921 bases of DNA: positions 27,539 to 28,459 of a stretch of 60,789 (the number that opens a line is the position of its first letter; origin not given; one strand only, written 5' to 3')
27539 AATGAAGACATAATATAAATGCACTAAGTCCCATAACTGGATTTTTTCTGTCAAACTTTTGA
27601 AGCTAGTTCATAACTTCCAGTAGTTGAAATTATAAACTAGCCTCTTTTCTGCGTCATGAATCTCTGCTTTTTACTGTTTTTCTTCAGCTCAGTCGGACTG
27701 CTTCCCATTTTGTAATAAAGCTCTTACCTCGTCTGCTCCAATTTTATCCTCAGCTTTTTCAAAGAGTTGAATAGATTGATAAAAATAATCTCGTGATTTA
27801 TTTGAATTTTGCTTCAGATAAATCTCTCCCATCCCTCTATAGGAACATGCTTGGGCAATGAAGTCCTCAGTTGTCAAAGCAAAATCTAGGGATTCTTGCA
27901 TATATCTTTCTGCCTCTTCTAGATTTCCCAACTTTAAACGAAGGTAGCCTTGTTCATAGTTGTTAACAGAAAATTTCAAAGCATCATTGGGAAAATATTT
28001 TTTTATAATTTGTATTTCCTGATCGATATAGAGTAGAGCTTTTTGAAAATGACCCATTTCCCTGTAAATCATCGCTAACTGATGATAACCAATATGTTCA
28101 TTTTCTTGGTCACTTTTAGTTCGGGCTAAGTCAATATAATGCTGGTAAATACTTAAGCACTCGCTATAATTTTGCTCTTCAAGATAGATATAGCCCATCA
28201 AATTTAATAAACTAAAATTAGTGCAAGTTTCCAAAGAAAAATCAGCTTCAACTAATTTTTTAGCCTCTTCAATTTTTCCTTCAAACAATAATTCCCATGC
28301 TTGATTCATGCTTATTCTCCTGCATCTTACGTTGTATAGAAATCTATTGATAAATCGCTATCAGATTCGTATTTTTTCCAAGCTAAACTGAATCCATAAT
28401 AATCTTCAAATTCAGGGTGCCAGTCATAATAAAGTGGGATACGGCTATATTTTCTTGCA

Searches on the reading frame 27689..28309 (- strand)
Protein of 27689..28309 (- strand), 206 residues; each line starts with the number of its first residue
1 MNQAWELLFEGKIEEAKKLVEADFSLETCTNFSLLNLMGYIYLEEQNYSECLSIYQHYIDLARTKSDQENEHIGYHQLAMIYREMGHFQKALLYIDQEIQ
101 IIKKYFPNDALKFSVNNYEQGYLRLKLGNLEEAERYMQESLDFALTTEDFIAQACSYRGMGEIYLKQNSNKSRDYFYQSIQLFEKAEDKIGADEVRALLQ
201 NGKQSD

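Call 6: search_protein_families(library=pfam, proteins=[window:27689-28309:-], max_evalue=0.01)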
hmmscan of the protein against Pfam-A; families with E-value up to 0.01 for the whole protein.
window:27689-28309:- (206 aa): 12 families
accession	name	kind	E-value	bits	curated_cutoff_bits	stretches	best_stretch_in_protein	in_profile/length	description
PF13424.12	TPR_12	-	3e-15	56.6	30.1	2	33-101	4-74/77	Tetratricopeptide repeat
PF07719.23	TPR_2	-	3.1e-10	39.8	27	1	74-100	3-29/34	Tetratricopeptide repeat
PF13181.12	TPR_8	-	6.6e-09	35.7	25.7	0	75-97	4-26/34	Tetratricopeptide repeat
PF17874.7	TPR_MalT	-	1.2e-08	35.1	45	1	22-139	72-186/336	MalT-like TPR region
PF13176.12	TPR_7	-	4.2e-06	26.9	27.9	0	76-100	3-27/36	Tetratricopeptide repeat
PF13374.12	TPR_10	-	3.7e-05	24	27.5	0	126-143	14-31/42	Tetratricopeptide repeat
PF00515.34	TPR_1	-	4.6e-05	23.5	27.8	0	74-94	3-23/34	Tetratricopeptide repeat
PF13428.12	TPR_14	-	0.0001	23.1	23.5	0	75-97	4-26/44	Tetratricopeptide repeat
PF13431.12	TPR_17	-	0.00011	22.6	24.4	0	74-92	15-33/34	Tetratricopeptide repeat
PF25062.1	ARM_TT21_N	-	0.00011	22.5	40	0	7-107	110-203/222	Tetratricopeptide repeat protein 21 N-terminal ARM repeat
PF12862.13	ANAPC5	-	0.00095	19.6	23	1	41-104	7-70/91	Anaphase-promoting complex subunit 5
PF13174.12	TPR_6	-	0.0038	18.2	26.3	0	118-139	4-25/33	Tetratricopeptide repeat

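Call 7: find_homologous_proteins(query=window:27689-28309:-)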
Query window:27689-28309:- (206 aa): 499 proteins with E <= 0.001 among 640 candidates; the best 120 are listed.
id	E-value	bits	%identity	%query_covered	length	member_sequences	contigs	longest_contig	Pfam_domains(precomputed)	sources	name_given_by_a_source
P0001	2.6e-124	431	97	99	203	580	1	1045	PF17874.8,PF00515.35,PF13424.13,PF13176.13,PF13181.13,PF07719.24,PF13374.13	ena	-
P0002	1.0e-119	416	94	99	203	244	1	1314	PF17874.8,PF13424.13,PF13176.13,PF13181.13,PF07719.24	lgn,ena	-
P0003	1.2e-111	389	87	99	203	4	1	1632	PF17874.8,PF00515.35,PF13424.13,PF13176.13,PF13181.13,PF07719.24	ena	-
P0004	4.5e-111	387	86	99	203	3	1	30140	PF17874.8,PF13424.13,PF13176.13,PF13181.13,PF07719.24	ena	-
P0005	4.4e-110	384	86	99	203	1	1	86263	PF17874.8,PF13424.13,PF13176.13,PF13181.13,PF07719.24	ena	-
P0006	3.1e-109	381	87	99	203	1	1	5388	PF17874.8,PF00515.35,PF13424.13,PF13176.13,PF13181.13,PF07719.24,PF13374.13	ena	-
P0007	1.7e-107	376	86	99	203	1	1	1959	PF17874.8,PF13424.13,PF13176.13,PF13181.13,PF07719.24,PF13374.13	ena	-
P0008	2.2e-104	366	82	100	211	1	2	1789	PF17874.8,PF13424.13,PF13176.13,PF13181.13,PF07719.24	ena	-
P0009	1.7e-103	363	81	100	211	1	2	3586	PF17874.8,PF13424.13,PF13176.13,PF13181.13,PF07719.24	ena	-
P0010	2.8e-103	362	82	99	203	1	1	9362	PF17874.8,PF13424.13,PF13176.13,PF13181.13,PF07719.24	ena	-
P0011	3.3e-103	362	82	99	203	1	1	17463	PF17874.8,PF13424.13,PF13176.13,PF13181.13,PF07719.24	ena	-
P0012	9.9e-103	360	82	99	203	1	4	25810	PF17874.8,PF13424.13,PF13176.13,PF13181.13,PF07719.24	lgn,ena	-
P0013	1.4e-102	360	82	99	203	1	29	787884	PF17874.8,PF13424.13,PF13176.13,PF13181.13,PF07719.24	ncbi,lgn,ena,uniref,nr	ncbi:hypothetical protein DF217_03530 [Streptococcus oralis]|uniref:Uncharacterized protein n=1 Tax=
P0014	1.8e-102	359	82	99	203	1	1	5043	PF17874.8,PF13424.13,PF13176.13,PF13181.13,PF07719.24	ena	-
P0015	1.9e-102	359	82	99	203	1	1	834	PF17874.8,PF13424.13,PF13176.13,PF13181.13,PF07719.24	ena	-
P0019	4.5e-99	348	78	99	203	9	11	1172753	PF13431.13,PF17874.8,PF00515.35,PF13424.13,PF13176.13,PF13428.13,PF13181.13,PF07719.24,PF13374.13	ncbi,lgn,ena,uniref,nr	ncbi:tetratricopeptide repeat protein [Streptococcus mitis]|uniref:tetratricopeptide repeat protein 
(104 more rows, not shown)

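Call 8: find_encoding_contigs(protein=P0013, flank=4000, max_places=4)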
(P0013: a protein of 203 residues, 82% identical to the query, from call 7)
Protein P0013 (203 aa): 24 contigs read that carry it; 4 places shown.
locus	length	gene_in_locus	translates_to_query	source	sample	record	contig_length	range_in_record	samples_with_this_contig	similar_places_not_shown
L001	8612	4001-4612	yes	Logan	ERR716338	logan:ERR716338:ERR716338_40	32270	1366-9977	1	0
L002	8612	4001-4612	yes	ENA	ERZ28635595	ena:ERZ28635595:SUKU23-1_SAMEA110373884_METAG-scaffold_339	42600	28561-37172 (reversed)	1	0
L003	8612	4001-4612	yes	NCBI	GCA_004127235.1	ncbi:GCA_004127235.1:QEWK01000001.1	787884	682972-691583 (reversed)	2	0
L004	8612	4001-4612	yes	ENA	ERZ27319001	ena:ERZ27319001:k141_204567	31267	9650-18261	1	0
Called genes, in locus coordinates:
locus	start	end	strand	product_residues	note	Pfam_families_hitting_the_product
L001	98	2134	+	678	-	PF04851:ResIII, PF18766:SWI2_SNF2, PF00271:Helicase_C, PF08463:EcoEI_R_C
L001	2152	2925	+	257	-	PF10127:RlaP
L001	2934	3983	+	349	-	-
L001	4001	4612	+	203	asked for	PF07719:TPR_2 (faint), PF13181:TPR_8 (faint), PF17874:TPR_MalT (weak), PF13424:TPR_12, PF13176:TPR_7 (faint), PF13424:TPR_12 (weak)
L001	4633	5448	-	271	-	PF09323:DUF1980, PF21537:DUF1980_C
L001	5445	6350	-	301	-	PF03773:ArsP_1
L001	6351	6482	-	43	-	PF28023:SPJ_0845_N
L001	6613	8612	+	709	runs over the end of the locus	PF09371:Tex_N, PF22706:Tex_central_region, PF16921:Tex_YqgF, PF14639:YqgF (weak), PF12836:HHH_3, PF17674:HHH_9, PF00575:S1, PF23459:S1_RRP5, +1 more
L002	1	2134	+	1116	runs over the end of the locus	PF13588:HSDR_N_2 (faint), PF04313:HSDR_N (weak), PF00270:DEAD, PF04851:ResIII, PF18766:SWI2_SNF2, PF00271:Helicase_C, PF08463:EcoEI_R_C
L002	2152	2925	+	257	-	PF10127:RlaP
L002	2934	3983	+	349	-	-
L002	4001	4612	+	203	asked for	PF07719:TPR_2 (faint), PF13181:TPR_8 (faint), PF17874:TPR_MalT (weak), PF13424:TPR_12, PF13176:TPR_7 (faint), PF13424:TPR_12 (weak)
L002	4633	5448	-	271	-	PF09323:DUF1980, PF21537:DUF1980_C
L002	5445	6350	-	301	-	PF03773:ArsP_1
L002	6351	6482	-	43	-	-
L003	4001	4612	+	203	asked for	PF07719:TPR_2 (faint), PF13181:TPR_8 (faint), PF17874:TPR_MalT (weak), PF13424:TPR_12, PF13176:TPR_7 (faint), PF13424:TPR_12 (weak)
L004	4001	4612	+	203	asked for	PF07719:TPR_2 (faint), PF13181:TPR_8 (faint), PF17874:TPR_MalT (weak), PF13424:TPR_12, PF13176:TPR_7 (faint), PF13424:TPR_12 (weak)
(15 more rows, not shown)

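Call 9: find_encoding_contigs(protein=P0019, flank=4000, max_places=4)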
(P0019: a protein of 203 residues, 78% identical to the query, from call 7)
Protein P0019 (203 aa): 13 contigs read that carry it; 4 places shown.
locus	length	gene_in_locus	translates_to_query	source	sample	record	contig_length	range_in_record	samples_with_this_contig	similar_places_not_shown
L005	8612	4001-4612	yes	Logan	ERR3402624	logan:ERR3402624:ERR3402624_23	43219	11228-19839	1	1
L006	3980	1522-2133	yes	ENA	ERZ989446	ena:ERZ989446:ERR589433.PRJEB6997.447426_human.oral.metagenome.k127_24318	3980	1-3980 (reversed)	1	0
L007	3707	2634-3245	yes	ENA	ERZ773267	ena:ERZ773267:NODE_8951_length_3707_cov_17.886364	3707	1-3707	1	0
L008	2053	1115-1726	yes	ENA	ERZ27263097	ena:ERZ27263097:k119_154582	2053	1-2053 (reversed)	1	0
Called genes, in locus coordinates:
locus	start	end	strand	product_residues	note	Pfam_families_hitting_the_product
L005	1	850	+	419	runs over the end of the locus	PF03435:Sacchrp_dh_NADP, PF16653:Sacchrp_dh_C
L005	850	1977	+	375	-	PF00278:Orn_DAP_Arg_deC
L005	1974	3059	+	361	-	PF04371:PAD_porph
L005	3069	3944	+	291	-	PF00795:CN_hydrolase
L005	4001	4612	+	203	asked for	PF00515:TPR_1 (faint), PF07719:TPR_2 (faint), PF13181:TPR_8 (faint), PF13428:TPR_14 (faint), PF13431:TPR_17 (faint), PF17874:TPR_MalT (faint), PF13424:TPR_12 (weak), PF13424:TPR_12, +2 more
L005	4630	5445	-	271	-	PF09323:DUF1980, PF21537:DUF1980_C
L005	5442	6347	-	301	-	PF03773:ArsP_1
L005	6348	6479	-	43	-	PF28023:SPJ_0845_N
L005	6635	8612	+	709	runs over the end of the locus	PF09371:Tex_N, PF22706:Tex_central_region, PF16921:Tex_YqgF, PF14639:YqgF (weak), PF12836:HHH_3, PF17674:HHH_9, PF00575:S1, PF23459:S1_RRP5, +1 more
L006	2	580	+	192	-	?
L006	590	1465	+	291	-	PF00795:CN_hydrolase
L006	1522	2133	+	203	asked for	PF00515:TPR_1 (faint), PF07719:TPR_2 (faint), PF13181:TPR_8 (faint), PF13428:TPR_14 (faint), PF13431:TPR_17 (faint), PF17874:TPR_MalT (faint), PF13424:TPR_12 (weak), PF13424:TPR_12, +2 more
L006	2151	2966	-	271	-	PF09323:DUF1980, PF21537:DUF1980_C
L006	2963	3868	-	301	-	PF03773:ArsP_1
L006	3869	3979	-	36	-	?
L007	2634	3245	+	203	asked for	PF00515:TPR_1 (faint), PF07719:TPR_2 (faint), PF13181:TPR_8 (faint), PF13428:TPR_14 (faint), PF13431:TPR_17 (faint), PF17874:TPR_MalT (faint), PF13424:TPR_12 (weak), PF13424:TPR_12, +2 more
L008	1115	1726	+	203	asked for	PF00515:TPR_1 (faint), PF07719:TPR_2 (faint), PF13181:TPR_8 (faint), PF13428:TPR_14 (faint), PF13431:TPR_17 (faint), PF17874:TPR_MalT (faint), PF13424:TPR_12 (weak), PF13424:TPR_12, +2 more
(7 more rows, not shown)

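Call 13: find_encoding_contigs(protein=window:27689-28309:-, flank=4000, max_places=6)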
Protein window:27689-28309:- (206 aa): 24 contigs read that carry it; 6 places shown.
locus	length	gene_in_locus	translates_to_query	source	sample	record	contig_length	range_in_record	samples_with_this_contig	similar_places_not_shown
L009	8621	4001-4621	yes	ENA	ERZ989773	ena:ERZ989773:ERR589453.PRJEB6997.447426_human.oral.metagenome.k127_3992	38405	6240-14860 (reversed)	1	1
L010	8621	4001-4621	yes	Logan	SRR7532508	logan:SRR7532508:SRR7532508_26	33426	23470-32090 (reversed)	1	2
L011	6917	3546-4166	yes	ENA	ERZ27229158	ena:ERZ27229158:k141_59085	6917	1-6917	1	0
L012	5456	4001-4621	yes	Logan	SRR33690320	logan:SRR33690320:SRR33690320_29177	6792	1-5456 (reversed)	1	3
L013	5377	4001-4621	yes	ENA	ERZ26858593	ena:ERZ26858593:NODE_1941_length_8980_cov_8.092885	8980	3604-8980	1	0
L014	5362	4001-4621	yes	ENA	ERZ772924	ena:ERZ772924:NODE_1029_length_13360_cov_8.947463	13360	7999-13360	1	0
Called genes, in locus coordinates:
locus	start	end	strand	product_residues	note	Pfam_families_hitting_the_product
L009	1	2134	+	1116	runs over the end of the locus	PF13588:HSDR_N_2 (faint), PF04313:HSDR_N (weak), PF00270:DEAD, PF04851:ResIII, PF18766:SWI2_SNF2, PF00271:Helicase_C, PF08463:EcoEI_R_C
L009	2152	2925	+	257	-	PF10127:RlaP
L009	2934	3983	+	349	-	-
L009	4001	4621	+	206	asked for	PF07719:TPR_2 (faint), PF13181:TPR_8 (faint), PF17874:TPR_MalT (weak), PF13374:TPR_10 (faint), PF13424:TPR_12 (weak), PF13176:TPR_7 (faint), PF13424:TPR_12 (weak)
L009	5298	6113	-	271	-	PF09323:DUF1980, PF21537:DUF1980_C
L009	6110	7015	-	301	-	PF03773:ArsP_1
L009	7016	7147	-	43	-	-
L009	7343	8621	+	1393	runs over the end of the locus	-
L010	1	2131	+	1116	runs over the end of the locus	PF13588:HSDR_N_2 (faint), PF04313:HSDR_N (weak), PF00270:DEAD, PF04851:ResIII, PF18766:SWI2_SNF2, PF00271:Helicase_C, PF08463:EcoEI_R_C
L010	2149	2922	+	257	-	PF10127:RlaP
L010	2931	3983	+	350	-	-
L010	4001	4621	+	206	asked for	PF07719:TPR_2 (faint), PF13181:TPR_8 (faint), PF17874:TPR_MalT (weak), PF13374:TPR_10 (faint), PF13424:TPR_12 (weak), PF13176:TPR_7 (faint), PF13424:TPR_12 (weak)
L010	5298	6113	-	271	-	PF09323:DUF1980, PF21537:DUF1980_C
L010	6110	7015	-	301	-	PF03773:ArsP_1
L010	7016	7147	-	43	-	-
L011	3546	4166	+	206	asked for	PF07719:TPR_2 (faint), PF13181:TPR_8 (faint), PF17874:TPR_MalT (weak), PF13374:TPR_10 (faint), PF13424:TPR_12 (weak), PF13176:TPR_7 (faint), PF13424:TPR_12 (weak)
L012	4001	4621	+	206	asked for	PF07719:TPR_2 (faint), PF13181:TPR_8 (faint), PF17874:TPR_MalT (weak), PF13374:TPR_10 (faint), PF13424:TPR_12 (weak), PF13176:TPR_7 (faint), PF13424:TPR_12 (weak)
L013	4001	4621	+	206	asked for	PF07719:TPR_2 (faint), PF13181:TPR_8 (faint), PF17874:TPR_MalT (weak), PF13374:TPR_10 (faint), PF13424:TPR_12 (weak), PF13176:TPR_7 (faint), PF13424:TPR_12 (weak)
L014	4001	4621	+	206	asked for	PF07719:TPR_2 (faint), PF13181:TPR_8 (faint), PF17874:TPR_MalT (weak), PF13374:TPR_10 (faint), PF13424:TPR_12 (weak), PF13176:TPR_7 (faint), PF13424:TPR_12 (weak)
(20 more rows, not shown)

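Call 14: find_encoding_contigs(protein=P0001, flank=4000, max_places=6)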
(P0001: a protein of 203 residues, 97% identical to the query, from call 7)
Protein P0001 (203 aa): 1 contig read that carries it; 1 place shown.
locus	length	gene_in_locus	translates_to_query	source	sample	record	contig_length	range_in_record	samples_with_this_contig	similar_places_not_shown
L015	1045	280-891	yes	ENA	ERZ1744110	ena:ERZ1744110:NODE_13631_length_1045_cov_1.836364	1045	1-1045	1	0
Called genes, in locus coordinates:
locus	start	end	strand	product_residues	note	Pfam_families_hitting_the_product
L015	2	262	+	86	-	?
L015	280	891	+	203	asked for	PF00515:TPR_1 (faint), PF07719:TPR_2 (faint), PF13181:TPR_8 (faint), PF17874:TPR_MalT, PF13424:TPR_12, PF13176:TPR_7 (faint), PF13374:TPR_10 (faint), PF13424:TPR_12 (weak)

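Call 16: find_encoding_contigs(protein=P0002, flank=3000, max_places=5)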
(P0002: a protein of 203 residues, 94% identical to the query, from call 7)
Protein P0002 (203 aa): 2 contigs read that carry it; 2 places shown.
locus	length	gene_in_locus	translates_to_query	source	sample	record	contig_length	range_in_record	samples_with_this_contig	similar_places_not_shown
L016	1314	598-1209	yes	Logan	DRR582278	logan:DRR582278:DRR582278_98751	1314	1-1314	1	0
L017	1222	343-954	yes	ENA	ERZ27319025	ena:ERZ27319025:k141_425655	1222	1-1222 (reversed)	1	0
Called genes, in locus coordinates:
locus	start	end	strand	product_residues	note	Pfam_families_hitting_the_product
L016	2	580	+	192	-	?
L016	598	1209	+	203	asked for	PF07719:TPR_2 (faint), PF13181:TPR_8 (faint), PF17874:TPR_MalT (weak), PF13424:TPR_12, PF13176:TPR_7 (faint), PF13424:TPR_12 (weak)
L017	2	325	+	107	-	?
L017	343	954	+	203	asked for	PF07719:TPR_2 (faint), PF13181:TPR_8 (faint), PF17874:TPR_MalT (weak), PF13424:TPR_12, PF13176:TPR_7 (faint), PF13424:TPR_12 (weak)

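Call 17: find_encoding_contigs(protein=P0005, flank=3000, max_places=3)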
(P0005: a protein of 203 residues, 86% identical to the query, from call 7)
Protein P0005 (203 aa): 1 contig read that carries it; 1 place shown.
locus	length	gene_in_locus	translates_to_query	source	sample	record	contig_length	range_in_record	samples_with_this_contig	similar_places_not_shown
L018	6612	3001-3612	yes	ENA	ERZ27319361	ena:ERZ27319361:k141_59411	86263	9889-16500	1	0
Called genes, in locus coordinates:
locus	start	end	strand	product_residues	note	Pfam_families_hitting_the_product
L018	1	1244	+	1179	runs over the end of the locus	PF02463:SMC_N, PF13175:AAA_15, PF13304:AAA_21 (weak), PF13476:AAA_23, PF06470:SMC_hinge, PF13304:AAA_21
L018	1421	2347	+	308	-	PF06574:FAD_syn, PF01467:CTP_transf_like (weak), PF01687:Flavokinase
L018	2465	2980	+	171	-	PF13302:Acetyltransf_3, PF13420:Acetyltransf_4 (weak), PF00583:Acetyltransf_1 (weak), PF08445:FR47 (weak)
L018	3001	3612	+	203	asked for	PF07719:TPR_2 (faint), PF13181:TPR_8 (faint), PF17874:TPR_MalT (weak), PF13424:TPR_12 (weak), PF13176:TPR_7 (faint), PF13424:TPR_12 (weak)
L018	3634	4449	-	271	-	PF09323:DUF1980, PF21537:DUF1980_C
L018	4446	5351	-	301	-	PF03773:ArsP_1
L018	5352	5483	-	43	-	-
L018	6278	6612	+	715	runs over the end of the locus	PF02086:MethyltransfD12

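Call 18: find_encoding_contigs(protein=P0004, flank=3000, max_places=3)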
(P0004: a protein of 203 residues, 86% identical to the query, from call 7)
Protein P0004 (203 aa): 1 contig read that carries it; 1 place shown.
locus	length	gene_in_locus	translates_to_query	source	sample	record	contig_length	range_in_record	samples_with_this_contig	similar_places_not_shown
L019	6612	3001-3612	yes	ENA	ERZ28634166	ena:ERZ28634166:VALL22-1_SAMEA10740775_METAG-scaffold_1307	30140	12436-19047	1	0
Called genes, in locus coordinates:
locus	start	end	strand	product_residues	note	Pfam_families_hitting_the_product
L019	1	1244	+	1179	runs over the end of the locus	PF02463:SMC_N, PF13175:AAA_15, PF13304:AAA_21 (weak), PF13476:AAA_23, PF06470:SMC_hinge, PF13304:AAA_21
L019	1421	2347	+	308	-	PF06574:FAD_syn, PF01467:CTP_transf_like (weak), PF01687:Flavokinase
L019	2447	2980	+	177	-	PF13302:Acetyltransf_3, PF13420:Acetyltransf_4 (weak), PF00583:Acetyltransf_1 (weak), PF08445:FR47 (weak)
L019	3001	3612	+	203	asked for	PF07719:TPR_2 (faint), PF13181:TPR_8 (faint), PF17874:TPR_MalT (weak), PF13424:TPR_12 (weak), PF13176:TPR_7 (faint), PF13424:TPR_12 (weak)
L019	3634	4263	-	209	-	PF09323:DUF1980 (weak), PF21537:DUF1980_C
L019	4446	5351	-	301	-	PF03773:ArsP_1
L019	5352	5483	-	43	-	-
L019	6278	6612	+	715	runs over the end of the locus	PF02086:MethyltransfD12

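Call 24: find_related_loci(query=window:27689-28309:-, collection=genome_contigs, flank=4000)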
Query window:27689-28309:- (206 aa) in genome_contigs; peptide patterns used: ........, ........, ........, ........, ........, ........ (x = any residue, [..] = any of these).
175 stretches matched a pattern; 71 encode a relative of the query (tblastn E <= 1e-3); 71 distinct loci.
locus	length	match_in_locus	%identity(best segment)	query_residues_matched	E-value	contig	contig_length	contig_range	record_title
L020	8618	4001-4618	98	1-206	3e-133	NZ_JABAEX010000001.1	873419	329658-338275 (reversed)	Streptococcus sp. WB01_FAA12 Contig_1, whole genome shotgun sequence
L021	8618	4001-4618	96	1-206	2e-131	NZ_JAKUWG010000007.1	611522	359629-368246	Streptococcus oralis strain A15000880 A15000880_S23_contig_7_consensus, whole genome shotgun sequence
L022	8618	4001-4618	95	1-206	9e-131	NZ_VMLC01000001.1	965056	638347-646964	Streptococcus sp. 5905 5905_S30_L001_R1_001_(paired)_contig_1, whole genome shotgun sequence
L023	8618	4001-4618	95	1-206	9e-131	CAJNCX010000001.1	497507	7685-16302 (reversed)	unidentified bacterium isolate Streptococcus species genome assembly, contig: NODE_1_length_497507_cov_52.0569, whole ge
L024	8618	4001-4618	95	1-206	1e-130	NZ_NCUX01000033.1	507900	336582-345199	Streptococcus oralis subsp. dentisani strain RH_9883_08 s_oralis_RH_9883_08_ID_1, whole genome shotgun sequence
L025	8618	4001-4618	95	1-206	5e-130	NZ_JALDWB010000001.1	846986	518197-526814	Streptococcus oralis strain O3-1 NODE_1_length_846986_cov_124.678942, whole genome shotgun sequence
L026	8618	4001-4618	95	1-206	1e-129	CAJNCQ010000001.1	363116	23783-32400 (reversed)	unidentified bacterium isolate Streptococcus species genome assembly, contig: NODE_1_length_363116_cov_65.4984, whole ge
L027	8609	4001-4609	95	1-203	7e-130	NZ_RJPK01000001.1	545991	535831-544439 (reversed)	Streptococcus oralis strain BCC10 D8801_contig001, whole genome shotgun sequence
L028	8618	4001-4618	94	1-206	1e-129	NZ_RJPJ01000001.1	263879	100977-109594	Streptococcus oralis strain BCC12 D8802_contig001, whole genome shotgun sequence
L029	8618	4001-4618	94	1-206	3e-129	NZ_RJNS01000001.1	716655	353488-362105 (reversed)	Streptococcus mitis strain BCA11 D8854_contig001, whole genome shotgun sequence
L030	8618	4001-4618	94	1-206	5e-129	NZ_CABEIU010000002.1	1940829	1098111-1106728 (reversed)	Streptococcus oralis strain NCTC10232, whole genome shotgun sequence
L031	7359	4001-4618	95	1-206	6e-129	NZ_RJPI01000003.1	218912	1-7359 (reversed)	Streptococcus oralis strain BCC26 D8803_contig003, whole genome shotgun sequence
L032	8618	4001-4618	93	1-206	2e-128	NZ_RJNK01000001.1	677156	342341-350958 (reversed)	Streptococcus oralis strain BCC59 D8862_contig001, whole genome shotgun sequence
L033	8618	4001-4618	93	1-206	2e-128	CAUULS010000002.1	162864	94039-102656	MAG TPA_asm: uncultured Streptococcus sp. isolate SRR23388446_bin.8_MetaWRAP_v1.3_MAG genome assembly, contig: ERZ216597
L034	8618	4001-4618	93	1-206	7e-128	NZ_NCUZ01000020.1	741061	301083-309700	Streptococcus oralis subsp. dentisani strain RH_55407_11 s_oralis_RH_55407_11_ID_1, whole genome shotgun sequence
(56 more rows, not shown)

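Call 47: list_cluster_members(proteins=[P0001, P0002])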
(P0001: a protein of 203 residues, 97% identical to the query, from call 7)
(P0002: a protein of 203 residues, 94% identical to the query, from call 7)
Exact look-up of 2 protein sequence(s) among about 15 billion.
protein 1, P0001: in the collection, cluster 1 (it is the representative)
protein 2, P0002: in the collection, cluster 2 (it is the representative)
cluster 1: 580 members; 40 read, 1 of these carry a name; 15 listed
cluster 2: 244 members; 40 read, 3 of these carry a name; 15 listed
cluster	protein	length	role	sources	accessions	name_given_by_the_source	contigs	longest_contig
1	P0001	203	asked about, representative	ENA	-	-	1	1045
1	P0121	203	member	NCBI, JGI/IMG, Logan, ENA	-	hypothetical protein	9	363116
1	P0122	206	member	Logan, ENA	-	-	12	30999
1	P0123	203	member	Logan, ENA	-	-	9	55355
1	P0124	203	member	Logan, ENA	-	-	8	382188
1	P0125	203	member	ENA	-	-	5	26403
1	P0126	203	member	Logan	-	-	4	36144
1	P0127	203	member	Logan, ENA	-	-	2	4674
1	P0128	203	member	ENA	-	-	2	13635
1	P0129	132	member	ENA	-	-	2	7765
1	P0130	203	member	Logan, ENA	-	-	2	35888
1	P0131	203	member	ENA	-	-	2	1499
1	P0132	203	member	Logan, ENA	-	-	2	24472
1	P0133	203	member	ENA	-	-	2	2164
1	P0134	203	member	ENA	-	-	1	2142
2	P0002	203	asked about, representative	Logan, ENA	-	-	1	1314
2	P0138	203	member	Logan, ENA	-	-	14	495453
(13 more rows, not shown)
